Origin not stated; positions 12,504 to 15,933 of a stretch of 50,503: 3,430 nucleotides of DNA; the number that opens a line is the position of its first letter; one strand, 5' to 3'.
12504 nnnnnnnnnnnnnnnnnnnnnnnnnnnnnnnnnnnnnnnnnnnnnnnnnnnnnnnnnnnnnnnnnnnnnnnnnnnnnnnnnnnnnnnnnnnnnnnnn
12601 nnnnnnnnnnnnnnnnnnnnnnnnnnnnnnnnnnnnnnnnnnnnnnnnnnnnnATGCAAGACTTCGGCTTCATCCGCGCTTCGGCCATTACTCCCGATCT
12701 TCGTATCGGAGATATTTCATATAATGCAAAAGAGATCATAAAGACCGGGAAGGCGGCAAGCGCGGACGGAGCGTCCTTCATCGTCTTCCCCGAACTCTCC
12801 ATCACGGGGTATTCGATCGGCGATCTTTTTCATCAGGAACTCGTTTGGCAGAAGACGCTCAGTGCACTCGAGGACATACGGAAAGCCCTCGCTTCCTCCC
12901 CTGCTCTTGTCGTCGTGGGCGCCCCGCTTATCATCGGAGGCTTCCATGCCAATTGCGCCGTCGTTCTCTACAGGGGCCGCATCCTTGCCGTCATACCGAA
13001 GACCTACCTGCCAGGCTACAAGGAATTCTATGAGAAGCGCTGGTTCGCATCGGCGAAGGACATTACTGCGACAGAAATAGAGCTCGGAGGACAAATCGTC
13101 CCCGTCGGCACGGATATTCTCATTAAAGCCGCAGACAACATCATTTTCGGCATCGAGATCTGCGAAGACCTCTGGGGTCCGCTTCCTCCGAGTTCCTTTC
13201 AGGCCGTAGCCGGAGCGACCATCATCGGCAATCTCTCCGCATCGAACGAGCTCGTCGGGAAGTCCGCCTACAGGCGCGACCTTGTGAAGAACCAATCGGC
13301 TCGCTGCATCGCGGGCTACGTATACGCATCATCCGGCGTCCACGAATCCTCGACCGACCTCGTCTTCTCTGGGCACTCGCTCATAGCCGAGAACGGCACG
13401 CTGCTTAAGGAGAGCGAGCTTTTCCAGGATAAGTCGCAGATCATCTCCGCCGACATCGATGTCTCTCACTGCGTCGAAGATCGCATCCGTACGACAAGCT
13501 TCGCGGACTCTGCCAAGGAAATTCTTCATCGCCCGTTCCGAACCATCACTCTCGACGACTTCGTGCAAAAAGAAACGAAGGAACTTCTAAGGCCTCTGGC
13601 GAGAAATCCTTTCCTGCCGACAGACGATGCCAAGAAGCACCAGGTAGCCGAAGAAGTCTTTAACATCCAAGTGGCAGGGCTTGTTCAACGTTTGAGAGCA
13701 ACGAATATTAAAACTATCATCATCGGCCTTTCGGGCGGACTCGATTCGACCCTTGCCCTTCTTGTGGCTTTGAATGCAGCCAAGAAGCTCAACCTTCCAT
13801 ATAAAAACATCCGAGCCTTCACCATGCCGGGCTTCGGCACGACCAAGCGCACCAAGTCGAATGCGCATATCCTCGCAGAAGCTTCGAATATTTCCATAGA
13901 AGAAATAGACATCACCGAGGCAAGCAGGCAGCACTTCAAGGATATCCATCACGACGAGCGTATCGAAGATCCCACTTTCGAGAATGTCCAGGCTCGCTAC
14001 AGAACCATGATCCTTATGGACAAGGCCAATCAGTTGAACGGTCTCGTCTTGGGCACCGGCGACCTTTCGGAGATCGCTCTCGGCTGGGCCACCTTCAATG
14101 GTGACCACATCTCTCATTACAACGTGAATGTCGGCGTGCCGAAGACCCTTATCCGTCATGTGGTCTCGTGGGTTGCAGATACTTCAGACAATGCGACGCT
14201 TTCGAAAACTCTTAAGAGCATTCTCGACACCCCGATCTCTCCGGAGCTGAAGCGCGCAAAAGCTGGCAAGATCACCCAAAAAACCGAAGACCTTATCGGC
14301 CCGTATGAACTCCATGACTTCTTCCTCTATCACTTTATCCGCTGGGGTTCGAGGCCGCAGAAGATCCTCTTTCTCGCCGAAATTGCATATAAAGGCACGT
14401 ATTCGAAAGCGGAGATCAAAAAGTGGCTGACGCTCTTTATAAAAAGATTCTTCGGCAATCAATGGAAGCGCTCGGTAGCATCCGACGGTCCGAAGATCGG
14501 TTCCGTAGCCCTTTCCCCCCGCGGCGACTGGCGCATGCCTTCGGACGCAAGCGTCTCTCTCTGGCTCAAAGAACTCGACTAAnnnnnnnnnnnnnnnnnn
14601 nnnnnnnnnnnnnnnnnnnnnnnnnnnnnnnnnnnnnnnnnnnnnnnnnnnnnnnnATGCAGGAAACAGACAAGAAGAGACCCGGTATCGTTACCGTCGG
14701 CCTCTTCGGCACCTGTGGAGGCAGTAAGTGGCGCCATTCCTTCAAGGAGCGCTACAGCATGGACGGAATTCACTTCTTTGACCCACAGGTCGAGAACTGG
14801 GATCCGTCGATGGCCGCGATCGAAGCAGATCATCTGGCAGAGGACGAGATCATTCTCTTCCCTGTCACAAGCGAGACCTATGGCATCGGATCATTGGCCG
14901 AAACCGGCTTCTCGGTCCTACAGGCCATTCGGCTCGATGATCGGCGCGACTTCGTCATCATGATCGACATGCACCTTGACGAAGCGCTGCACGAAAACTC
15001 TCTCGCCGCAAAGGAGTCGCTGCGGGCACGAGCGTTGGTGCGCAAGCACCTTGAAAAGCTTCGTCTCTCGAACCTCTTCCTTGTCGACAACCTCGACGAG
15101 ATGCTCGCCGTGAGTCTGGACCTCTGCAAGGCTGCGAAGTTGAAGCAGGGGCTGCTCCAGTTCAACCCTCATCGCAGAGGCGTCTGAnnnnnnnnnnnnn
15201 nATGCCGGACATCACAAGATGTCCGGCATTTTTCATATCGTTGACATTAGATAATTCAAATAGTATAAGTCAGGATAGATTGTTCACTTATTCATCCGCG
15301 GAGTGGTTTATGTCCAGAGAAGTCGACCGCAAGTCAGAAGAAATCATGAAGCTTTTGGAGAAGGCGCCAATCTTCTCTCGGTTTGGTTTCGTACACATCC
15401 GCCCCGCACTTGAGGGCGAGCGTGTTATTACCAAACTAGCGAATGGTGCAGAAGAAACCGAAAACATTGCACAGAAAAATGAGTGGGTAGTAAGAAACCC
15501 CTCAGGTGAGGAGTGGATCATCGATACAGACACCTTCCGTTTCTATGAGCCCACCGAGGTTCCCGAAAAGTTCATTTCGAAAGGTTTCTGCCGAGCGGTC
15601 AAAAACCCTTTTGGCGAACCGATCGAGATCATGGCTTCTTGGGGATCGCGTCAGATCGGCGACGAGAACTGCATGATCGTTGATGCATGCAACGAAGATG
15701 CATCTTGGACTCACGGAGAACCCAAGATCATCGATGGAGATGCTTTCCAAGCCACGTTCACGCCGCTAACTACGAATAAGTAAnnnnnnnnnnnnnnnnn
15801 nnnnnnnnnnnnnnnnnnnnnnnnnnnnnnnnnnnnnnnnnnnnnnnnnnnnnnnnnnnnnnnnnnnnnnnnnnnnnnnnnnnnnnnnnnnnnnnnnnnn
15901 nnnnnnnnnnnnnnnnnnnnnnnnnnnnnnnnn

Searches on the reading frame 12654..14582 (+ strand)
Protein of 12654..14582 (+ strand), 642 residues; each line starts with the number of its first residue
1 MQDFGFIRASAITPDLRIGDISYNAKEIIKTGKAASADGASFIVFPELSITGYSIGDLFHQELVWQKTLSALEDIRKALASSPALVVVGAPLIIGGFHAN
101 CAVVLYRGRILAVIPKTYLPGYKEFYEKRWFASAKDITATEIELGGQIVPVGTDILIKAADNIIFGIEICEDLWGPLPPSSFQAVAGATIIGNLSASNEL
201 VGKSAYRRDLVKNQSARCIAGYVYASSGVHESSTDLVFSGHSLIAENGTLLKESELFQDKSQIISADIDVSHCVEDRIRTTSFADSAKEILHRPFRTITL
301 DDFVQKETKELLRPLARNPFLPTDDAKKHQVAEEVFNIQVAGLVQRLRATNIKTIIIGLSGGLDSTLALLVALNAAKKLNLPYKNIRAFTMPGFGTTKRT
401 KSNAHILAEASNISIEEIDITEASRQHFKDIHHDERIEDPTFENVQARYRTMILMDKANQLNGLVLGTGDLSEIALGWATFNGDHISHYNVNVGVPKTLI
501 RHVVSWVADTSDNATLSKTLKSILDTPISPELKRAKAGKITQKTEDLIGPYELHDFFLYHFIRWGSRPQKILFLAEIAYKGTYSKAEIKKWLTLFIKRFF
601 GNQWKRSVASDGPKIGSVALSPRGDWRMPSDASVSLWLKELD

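Call 3: search_protein_families(library=pfam, proteins=[window:12654-14582:+], max_evalue=0.01)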
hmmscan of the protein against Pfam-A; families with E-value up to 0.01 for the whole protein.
window:12654-14582:+ (642 aa): 2 families
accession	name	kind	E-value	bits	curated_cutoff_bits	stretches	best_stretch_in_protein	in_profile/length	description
PF02540.23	NAD_synthase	-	7.4e-26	91.2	21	1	340-570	6-213/242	NAD synthase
PF00795.27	CN_hydrolase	-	6e-13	49.1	23.2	1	17-275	10-253/256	Carbon-nitrogen hydrolase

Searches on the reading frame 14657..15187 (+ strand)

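Call 51: search_protein_families(library=pfam, proteins=[window:14657-15187:+], max_evalue=0.001)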
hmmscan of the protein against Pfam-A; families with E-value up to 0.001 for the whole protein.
window:14657-15187:+ (176 aa): 1 family
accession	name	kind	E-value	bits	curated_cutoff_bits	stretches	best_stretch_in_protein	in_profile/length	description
PF15891.11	Nuc_deoxyri_tr2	-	1.7e-05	25.5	30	1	16-86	6-91/105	Nucleoside 2-deoxyribosyltransferase like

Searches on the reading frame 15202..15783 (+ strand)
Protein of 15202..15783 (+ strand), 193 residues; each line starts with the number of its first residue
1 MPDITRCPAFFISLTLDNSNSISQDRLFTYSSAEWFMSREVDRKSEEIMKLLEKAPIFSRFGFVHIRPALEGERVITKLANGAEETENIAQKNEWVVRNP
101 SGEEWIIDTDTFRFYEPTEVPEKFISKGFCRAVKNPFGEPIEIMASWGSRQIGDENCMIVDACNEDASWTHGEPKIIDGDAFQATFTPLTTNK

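Call 51: search_protein_families(library=pfam, proteins=[window:15202-15783:+], max_evalue=0.001)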
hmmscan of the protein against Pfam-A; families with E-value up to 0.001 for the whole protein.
window:15202-15783:+ (193 aa): 1 family
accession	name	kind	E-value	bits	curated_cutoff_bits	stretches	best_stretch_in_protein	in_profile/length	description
PF14083.11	PGDYG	-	4.3e-07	30.7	27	1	88-186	3-101/102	PGDYG protein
